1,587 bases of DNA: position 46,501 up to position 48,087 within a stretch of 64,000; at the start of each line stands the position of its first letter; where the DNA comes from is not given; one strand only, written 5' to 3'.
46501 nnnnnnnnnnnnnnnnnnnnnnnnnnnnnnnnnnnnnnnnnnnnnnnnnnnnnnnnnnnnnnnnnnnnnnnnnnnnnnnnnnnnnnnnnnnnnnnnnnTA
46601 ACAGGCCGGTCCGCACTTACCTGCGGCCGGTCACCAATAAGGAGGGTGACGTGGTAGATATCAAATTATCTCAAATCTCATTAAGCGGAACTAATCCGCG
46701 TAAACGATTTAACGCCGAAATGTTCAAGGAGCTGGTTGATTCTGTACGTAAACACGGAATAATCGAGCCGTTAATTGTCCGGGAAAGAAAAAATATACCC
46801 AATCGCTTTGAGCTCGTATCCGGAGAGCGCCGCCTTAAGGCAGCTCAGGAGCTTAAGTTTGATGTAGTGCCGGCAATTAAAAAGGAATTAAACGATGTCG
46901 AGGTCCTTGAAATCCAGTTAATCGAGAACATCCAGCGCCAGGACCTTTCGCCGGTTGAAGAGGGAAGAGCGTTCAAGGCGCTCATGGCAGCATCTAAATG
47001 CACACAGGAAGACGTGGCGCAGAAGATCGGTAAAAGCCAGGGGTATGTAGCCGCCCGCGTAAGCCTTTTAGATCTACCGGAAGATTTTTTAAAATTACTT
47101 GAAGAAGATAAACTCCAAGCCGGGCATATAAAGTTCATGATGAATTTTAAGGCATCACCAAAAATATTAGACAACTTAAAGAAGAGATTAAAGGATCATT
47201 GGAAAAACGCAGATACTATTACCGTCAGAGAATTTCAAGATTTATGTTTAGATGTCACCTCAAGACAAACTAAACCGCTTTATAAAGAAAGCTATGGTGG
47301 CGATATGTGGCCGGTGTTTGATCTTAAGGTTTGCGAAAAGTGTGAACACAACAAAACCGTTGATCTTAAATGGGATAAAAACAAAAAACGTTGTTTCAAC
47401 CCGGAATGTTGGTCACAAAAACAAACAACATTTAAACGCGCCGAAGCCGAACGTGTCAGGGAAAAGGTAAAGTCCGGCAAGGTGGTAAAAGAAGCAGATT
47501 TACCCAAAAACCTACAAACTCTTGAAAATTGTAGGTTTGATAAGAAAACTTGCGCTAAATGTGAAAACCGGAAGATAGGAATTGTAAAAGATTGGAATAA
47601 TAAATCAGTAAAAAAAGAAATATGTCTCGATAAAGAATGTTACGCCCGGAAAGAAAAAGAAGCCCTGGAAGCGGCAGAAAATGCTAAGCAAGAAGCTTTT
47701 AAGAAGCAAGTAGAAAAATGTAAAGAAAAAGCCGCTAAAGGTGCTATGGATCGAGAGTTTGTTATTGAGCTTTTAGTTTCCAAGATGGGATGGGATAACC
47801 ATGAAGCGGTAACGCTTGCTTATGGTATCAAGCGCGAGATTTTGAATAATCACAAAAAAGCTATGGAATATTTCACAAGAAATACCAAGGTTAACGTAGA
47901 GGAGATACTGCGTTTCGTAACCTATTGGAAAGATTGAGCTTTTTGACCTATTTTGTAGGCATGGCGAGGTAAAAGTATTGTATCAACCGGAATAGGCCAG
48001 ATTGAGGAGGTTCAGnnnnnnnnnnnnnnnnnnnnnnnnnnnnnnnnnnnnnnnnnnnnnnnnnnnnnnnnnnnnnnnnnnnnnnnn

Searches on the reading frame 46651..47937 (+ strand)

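Call 22: search_protein_families(library=pfam, proteins=[window:46651-47937:+], max_evalue=0.001)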
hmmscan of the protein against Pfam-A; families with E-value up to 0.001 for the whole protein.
window:46651-47937:+ (428 aa): 2 families
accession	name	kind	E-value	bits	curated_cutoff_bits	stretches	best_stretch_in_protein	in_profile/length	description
PF02195.25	ParB_N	-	1.5e-24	86.3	26.3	1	3-95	5-95/95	ParB N-terminal domain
PF17762.8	HTH_ParB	-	2.5e-19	69.7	22.6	1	97-185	1-89/102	ParB HTH domain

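Call 35: search_protein_families(library=phrogs, proteins=[window:46651-47937:+], max_evalue=0.0001)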
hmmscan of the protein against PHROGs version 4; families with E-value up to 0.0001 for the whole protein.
window:46651-47937:+ (428 aa): 15 families
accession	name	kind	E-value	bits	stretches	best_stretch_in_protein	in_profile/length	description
phrog_4715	-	DNA, RNA and nucleotide metabolism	3.4e-34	119.2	1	3-352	149-500/630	ParB-like partition protein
phrog_6218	-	DNA, RNA and nucleotide metabolism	5.7e-30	105.9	1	2-395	6-382/506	ParB-like partition protein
phrog_3264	-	DNA, RNA and nucleotide metabolism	2e-26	94.5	1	3-355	51-328/337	ParB-like partition protein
phrog_18726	-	unknown function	7.2e-20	72.2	1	3-339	5-367/572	-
phrog_1033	-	DNA, RNA and nucleotide metabolism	1.4e-16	62.2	1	13-165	46-201/334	ParB-like partition protein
phrog_8071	-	DNA, RNA and nucleotide metabolism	3.1e-11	44.1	1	3-116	9-115/389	ParB-like partition protein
phrog_7783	-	unknown function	5.3e-10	39.6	1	24-193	26-198/634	-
phrog_620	-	DNA, RNA and nucleotide metabolism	9.6e-10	39.9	1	2-93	10-95/217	ParB-like partition protein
phrog_3951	-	unknown function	8.4e-09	36.3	1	16-85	31-103/301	-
phrog_12047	-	DNA, RNA and nucleotide metabolism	1.9e-08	35.2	1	16-105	12-96/301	ParB-like partition nuclease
phrog_723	-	DNA, RNA and nucleotide metabolism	3.9e-08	34.4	1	8-94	20-103/223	ParB-like partition protein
phrog_940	-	DNA, RNA and nucleotide metabolism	7.8e-08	32.9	1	4-98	9-97/388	nuclease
phrog_7405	-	unknown function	6.2e-06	27.1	1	6-93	29-115/250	-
phrog_17439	-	unknown function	9e-06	26.3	1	22-148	37-163/240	-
phrog_32069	-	DNA, RNA and nucleotide metabolism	6.1e-05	23.3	1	36-157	82-209/348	ParB-like partition protein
